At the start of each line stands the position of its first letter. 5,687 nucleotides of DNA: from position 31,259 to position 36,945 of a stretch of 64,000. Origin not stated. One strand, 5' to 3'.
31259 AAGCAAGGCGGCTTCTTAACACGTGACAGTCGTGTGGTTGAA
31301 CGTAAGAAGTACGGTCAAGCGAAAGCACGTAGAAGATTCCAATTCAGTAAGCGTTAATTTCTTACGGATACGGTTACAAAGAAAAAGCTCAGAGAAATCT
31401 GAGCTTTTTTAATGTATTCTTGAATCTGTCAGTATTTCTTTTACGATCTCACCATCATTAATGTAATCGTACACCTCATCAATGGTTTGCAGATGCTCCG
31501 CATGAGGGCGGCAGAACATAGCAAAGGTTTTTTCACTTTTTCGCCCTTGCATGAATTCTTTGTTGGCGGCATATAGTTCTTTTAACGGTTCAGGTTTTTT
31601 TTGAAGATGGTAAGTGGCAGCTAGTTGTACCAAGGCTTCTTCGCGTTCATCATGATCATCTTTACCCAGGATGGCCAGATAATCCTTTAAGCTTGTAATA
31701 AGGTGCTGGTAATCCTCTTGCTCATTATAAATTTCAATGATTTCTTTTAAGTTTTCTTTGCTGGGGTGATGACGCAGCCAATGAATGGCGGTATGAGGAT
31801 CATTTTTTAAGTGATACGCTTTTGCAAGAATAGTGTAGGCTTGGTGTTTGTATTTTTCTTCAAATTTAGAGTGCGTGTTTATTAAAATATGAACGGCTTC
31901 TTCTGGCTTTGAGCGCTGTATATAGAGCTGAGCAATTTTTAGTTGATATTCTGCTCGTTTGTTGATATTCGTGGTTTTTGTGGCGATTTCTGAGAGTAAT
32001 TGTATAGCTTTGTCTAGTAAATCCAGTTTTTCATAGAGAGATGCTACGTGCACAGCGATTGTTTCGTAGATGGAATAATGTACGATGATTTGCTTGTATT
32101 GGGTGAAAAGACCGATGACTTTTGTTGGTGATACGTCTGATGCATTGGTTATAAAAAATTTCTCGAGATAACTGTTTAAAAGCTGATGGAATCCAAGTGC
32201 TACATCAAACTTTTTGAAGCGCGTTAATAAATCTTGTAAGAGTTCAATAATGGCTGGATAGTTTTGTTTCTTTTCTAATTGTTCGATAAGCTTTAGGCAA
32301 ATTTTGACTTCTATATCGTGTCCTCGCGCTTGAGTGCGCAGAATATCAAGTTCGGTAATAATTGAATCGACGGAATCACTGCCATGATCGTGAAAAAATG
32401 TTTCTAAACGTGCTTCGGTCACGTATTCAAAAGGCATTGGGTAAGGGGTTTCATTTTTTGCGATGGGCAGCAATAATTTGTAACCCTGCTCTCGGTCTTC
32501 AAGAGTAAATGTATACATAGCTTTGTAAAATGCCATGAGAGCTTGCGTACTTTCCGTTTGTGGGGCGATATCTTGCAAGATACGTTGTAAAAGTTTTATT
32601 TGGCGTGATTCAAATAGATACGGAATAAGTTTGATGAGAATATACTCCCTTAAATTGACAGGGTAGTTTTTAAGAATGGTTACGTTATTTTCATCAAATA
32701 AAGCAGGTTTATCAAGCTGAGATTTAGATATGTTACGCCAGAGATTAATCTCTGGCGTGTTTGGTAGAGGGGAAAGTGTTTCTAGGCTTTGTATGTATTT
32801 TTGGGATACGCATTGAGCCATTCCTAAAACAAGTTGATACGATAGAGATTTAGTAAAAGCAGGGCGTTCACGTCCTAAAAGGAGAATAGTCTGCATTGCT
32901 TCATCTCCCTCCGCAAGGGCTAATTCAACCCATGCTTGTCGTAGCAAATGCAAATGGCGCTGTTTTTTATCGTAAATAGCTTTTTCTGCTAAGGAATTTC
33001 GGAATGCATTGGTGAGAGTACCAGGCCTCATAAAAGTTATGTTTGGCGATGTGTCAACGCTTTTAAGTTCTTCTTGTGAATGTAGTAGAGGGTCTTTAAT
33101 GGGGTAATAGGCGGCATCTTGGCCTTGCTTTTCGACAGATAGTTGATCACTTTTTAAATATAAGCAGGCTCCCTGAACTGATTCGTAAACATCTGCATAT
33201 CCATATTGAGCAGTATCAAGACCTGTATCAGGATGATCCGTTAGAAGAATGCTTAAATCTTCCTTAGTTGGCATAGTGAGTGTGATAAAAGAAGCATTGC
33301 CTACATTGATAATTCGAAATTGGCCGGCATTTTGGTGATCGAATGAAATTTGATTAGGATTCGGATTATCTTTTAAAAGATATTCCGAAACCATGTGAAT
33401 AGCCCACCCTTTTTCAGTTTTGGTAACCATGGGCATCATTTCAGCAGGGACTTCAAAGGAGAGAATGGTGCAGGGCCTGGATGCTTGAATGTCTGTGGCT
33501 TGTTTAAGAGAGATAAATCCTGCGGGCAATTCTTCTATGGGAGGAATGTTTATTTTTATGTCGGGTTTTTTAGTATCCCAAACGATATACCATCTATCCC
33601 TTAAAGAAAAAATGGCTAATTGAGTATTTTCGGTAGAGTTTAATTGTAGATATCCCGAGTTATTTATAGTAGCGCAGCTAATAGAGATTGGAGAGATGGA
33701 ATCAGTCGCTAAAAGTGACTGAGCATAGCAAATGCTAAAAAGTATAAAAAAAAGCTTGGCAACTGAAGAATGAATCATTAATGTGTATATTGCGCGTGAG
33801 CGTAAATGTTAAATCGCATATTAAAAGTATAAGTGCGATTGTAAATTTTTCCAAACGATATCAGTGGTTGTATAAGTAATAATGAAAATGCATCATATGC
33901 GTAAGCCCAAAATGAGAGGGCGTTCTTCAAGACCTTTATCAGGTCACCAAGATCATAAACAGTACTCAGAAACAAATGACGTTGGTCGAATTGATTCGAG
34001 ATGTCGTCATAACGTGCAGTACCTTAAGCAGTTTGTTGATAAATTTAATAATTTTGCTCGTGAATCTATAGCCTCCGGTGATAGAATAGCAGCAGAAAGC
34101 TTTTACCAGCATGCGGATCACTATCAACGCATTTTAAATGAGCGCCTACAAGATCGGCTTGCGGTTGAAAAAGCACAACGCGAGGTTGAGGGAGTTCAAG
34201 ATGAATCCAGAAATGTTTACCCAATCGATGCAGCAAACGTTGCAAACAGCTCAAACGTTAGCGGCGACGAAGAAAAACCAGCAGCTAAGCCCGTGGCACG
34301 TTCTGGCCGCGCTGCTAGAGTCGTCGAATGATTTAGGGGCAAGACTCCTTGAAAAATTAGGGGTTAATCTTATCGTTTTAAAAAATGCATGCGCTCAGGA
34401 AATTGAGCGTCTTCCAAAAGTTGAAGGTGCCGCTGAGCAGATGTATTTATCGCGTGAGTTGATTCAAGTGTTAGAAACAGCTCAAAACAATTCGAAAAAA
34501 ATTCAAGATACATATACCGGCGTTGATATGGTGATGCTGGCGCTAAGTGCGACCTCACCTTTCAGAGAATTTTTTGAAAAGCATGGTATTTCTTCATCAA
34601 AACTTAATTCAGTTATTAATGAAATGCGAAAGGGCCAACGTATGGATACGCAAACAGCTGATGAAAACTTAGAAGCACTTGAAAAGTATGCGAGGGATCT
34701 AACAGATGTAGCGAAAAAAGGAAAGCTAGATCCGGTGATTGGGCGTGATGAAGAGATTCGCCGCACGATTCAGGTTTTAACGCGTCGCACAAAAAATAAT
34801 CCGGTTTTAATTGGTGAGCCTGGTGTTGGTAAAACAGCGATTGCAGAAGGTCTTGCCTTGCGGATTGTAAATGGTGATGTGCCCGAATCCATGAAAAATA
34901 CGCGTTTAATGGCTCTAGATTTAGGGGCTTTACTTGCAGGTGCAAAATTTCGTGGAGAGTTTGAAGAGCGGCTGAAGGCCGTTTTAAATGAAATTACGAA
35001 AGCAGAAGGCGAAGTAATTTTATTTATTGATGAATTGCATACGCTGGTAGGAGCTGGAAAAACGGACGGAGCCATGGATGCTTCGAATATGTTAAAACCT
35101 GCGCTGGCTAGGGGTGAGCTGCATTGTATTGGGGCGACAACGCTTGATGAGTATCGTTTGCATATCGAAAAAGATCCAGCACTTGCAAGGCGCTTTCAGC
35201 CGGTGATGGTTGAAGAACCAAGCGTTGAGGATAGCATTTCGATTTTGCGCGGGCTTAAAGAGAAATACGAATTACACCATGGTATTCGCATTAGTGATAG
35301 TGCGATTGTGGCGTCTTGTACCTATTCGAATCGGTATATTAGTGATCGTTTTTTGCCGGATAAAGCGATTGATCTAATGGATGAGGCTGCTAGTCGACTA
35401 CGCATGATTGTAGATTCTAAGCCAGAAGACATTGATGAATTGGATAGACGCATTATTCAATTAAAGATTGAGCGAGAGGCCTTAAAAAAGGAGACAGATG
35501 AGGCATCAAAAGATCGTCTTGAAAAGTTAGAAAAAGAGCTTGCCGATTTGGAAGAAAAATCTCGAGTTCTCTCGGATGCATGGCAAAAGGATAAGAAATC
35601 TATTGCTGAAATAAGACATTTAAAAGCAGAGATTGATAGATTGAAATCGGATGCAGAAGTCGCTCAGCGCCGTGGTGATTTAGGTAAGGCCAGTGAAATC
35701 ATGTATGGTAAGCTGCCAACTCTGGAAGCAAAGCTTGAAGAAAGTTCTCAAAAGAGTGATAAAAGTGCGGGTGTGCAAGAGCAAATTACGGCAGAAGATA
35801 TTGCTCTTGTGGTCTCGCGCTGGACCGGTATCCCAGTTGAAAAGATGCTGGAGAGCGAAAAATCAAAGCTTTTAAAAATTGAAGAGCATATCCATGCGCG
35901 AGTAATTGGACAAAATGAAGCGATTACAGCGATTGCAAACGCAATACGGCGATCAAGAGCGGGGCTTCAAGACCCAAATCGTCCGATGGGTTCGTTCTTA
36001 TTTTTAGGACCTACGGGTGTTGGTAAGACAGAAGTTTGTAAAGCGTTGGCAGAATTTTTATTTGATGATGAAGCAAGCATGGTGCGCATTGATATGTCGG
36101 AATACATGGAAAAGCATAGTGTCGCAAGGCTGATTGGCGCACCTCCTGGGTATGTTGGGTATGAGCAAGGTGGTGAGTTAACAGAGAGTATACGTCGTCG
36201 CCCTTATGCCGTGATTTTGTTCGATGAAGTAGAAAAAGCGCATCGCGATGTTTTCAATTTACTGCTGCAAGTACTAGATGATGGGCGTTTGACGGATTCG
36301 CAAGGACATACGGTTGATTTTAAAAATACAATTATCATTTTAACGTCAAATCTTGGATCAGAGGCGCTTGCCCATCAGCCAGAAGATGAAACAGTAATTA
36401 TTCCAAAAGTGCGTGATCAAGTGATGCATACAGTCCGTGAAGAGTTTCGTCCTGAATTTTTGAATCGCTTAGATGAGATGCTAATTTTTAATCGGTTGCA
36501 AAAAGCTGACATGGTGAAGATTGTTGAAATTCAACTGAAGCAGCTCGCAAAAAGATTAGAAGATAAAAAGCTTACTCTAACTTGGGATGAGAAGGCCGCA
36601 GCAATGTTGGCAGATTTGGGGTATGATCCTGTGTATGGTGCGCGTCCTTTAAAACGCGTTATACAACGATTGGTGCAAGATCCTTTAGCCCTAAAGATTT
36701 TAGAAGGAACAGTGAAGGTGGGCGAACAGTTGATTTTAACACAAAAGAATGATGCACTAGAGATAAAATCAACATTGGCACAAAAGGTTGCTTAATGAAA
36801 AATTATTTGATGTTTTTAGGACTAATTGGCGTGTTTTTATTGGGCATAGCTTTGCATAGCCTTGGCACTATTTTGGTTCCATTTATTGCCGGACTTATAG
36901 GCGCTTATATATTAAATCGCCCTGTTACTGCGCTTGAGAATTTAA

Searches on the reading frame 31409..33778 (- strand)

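Call 26: search_protein_families(library=pfam, proteins=[window:31409-33778:-])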
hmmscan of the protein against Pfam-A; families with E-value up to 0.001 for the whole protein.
window:31409-33778:- (789 aa): 1 family
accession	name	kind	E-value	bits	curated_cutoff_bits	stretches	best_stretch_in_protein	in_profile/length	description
PF13424.12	TPR_12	-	2.9e-05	24.6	30.1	0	573-631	4-67/77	Tetratricopeptide repeat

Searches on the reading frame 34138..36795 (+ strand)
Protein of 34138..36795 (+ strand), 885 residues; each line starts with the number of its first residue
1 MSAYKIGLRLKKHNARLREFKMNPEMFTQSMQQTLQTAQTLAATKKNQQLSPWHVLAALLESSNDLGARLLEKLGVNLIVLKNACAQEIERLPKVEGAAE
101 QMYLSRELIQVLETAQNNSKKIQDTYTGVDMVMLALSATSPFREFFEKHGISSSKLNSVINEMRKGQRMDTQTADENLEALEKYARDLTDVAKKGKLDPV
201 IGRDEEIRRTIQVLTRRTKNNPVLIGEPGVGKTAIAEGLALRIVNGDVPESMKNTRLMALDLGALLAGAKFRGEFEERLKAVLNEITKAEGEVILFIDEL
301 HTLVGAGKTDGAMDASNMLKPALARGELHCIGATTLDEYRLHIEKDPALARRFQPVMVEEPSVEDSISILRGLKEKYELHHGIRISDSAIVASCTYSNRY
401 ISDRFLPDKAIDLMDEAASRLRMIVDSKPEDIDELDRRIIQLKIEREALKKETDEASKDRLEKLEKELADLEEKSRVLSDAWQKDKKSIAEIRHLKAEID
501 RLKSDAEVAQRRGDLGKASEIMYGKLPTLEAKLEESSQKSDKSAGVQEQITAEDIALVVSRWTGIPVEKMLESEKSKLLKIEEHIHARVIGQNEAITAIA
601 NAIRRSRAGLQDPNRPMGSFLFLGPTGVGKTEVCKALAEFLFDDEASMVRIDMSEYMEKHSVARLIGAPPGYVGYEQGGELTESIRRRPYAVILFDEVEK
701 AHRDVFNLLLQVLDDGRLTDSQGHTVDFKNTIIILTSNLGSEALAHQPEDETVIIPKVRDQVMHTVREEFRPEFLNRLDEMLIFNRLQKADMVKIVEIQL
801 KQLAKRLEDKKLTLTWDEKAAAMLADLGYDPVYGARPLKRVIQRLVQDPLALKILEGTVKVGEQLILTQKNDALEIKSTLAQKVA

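Call 26: search_protein_families(library=pfam, proteins=[window:34138-36795:+])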
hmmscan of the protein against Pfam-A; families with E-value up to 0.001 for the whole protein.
window:34138-36795:+ (885 aa): 20 families
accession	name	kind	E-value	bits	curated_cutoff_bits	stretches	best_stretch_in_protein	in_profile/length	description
PF07724.20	AAA_2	-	7.2e-70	234.8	27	1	615-780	1-165/166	AAA domain (Cdc48 subfamily)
PF17871.7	AAA_lid_9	-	3e-34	117.5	22.8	1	362-464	1-103/104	AAA lid domain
PF10431.15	ClpB_D2-small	-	4.1e-27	94.5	21.9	1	787-865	1-79/81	C-terminal, D2-small domain, of ClpB protein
PF00004.35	AAA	-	4.3e-23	82.6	21.2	2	223-336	2-110/131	ATPase family associated with various cellular activities (AAA)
PF07728.20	AAA_5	-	2e-18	67.2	22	1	620-741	2-125/139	AAA domain (dynein-related subfamily)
PF02861.25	Clp_N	-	1.1e-14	54.8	20.7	1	38-84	1-47/53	Clp amino terminal domain, pathogenicity island component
PF13401.12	AAA_22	-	7.4e-14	52.6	27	2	619-715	7-110/130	AAA domain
PF13191.12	AAA_16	-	3.2e-10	41.2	32.6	1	200-311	2-143/167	AAA ATPase domain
PF05621.17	TniB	-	8.1e-08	32.4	22.4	1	240-359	69-185/189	Bacterial TniB protein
PF00158.32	Sigma54_activat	-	1.1e-07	32.2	20.2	1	618-724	23-128/168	Sigma-54 interaction domain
PF20720.3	nSTAND3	-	1.9e-07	31.4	27.2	0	218-245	16-43/155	Novel STAND NTPase 3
PF01695.23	IstB_IS21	-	5.9e-06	26.4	24.1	0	217-284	90-153/238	IstB-like ATP binding protein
PF13238.12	AAA_18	-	6.9e-06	27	29.4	0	623-642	4-24/128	AAA domain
PF12775.13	AAA_7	-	7.4e-06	26.1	25.8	0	619-666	35-82/181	P-loop containing dynein motor region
PF01078.27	Mg_chelatase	-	1e-05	25.4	20.3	0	206-253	10-56/207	Magnesium chelatase, subunit ChlI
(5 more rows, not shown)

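Call 28: find_homologous_proteins(query=window:34138-36795:+, max_evalue=1e-100)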
Query window:34138-36795:+ (885 aa): 8000 proteins with E <= 1e-100 among 8000 candidates; the best 120 are listed.
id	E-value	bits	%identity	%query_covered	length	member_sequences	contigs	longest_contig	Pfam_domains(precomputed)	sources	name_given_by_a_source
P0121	0.0e+0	1866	100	98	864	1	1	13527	PF02861.26,PF00004.36,PF13401.13,PF23569.2,PF17871.8,PF13238.13,PF07728.21,PF13191.13,PF00158.33,PF07724.21,PF12775.14,PF05621.18,PF01078.28,PF10431.16,PF20720.4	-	-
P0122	0.0e+0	1859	100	98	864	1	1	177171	PF02861.26,PF00004.36,PF13401.13,PF23569.2,PF17871.8,PF13238.13,PF07728.21,PF13191.13,PF00158.33,PF07724.21,PF12775.14,PF05621.18,PF01078.28,PF10431.16,PF20720.4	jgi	-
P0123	0.0e+0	1856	100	97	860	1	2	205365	PF02861.26,PF00004.36,PF13401.13,PF23569.2,PF17871.8,PF13238.13,PF07728.21,PF13191.13,PF00158.33,PF07724.21,PF12775.14,PF05621.18,PF01078.28,PF10431.16,PF20720.4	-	-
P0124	0.0e+0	1844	100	97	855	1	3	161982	PF02861.26,PF00004.36,PF13401.13,PF23569.2,PF17871.8,PF13238.13,PF07728.21,PF13191.13,PF00158.33,PF07724.21,PF12775.14,PF05621.18,PF01078.28,PF10431.16,PF20720.4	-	-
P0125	0.0e+0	1692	100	89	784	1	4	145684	PF00004.36,PF13401.13,PF23569.2,PF17871.8,PF13238.13,PF07728.21,PF13191.13,PF00158.33,PF07724.21,PF12775.14,PF05621.18,PF01078.28,PF10431.16,PF20720.4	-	-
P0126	0.0e+0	1684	99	89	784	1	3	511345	PF00004.36,PF13401.13,PF23569.2,PF17871.8,PF13238.13,PF07728.21,PF13191.13,PF00158.33,PF07724.21,PF12775.14,PF05621.18,PF01078.28,PF10431.16,PF20720.4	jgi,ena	-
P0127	0.0e+0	1656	88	98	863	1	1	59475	PF02861.26,PF00004.36,PF13401.13,PF23569.2,PF17871.8,PF07728.21,PF13191.13,PF00158.33,PF07724.21,PF12775.14,PF05621.18,PF10431.16,PF20720.4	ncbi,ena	-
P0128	0.0e+0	1621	91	93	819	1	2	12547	PF02861.26,PF00004.36,PF13401.13,PF23569.2,PF17871.8,PF01637.25,PF07728.21,PF13191.13,PF01695.24,PF00158.33,PF07724.21,PF12775.14,PF05621.18,PF10431.16,PF20720.4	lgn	-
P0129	0.0e+0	1610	86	98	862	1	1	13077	PF02861.26,PF00004.36,PF13401.13,PF23569.2,PF17871.8,PF07728.21,PF13191.13,PF00158.33,PF07724.21,PF12775.14,PF05621.18,PF10431.16,PF20720.4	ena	-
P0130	0.0e+0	1606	85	98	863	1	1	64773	PF02861.26,PF00004.36,PF13401.13,PF23569.2,PF17871.8,PF07728.21,PF13191.13,PF00158.33,PF07724.21,PF12775.14,PF05621.18,PF10431.16,PF20720.4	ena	-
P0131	0.0e+0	1605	85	98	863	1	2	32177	PF02861.26,PF00004.36,PF13401.13,PF23569.2,PF17871.8,PF07728.21,PF13191.13,PF00158.33,PF07724.21,PF12775.14,PF05621.18,PF10431.16,PF20720.4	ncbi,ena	-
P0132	0.0e+0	1605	91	93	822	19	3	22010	PF02861.26,PF00004.36,PF13401.13,PF23569.2,PF17871.8,PF07728.21,PF13191.13,PF00158.33,PF07724.21,PF12775.14,PF05621.18,PF01078.28,PF10431.16,PF20720.4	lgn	-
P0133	0.0e+0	1603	90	93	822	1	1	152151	PF02861.26,PF00004.36,PF13401.13,PF23569.2,PF17871.8,PF07728.21,PF13191.13,PF00158.33,PF07724.21,PF12775.14,PF05621.18,PF10431.16,PF20720.4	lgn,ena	-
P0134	0.0e+0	1602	85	98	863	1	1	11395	PF02861.26,PF00004.36,PF13401.13,PF23569.2,PF17871.8,PF07728.21,PF13191.13,PF00158.33,PF07724.21,PF12775.14,PF05621.18,PF10431.16,PF20720.4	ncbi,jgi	jgi:ATP-dependent Clp protease ATP-binding subunit ClpB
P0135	0.0e+0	1600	85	98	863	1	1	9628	PF02861.26,PF00004.36,PF13401.13,PF23569.2,PF17871.8,PF07728.21,PF13191.13,PF00158.33,PF07724.21,PF12775.14,PF05621.18,PF10431.16,PF20720.4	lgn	-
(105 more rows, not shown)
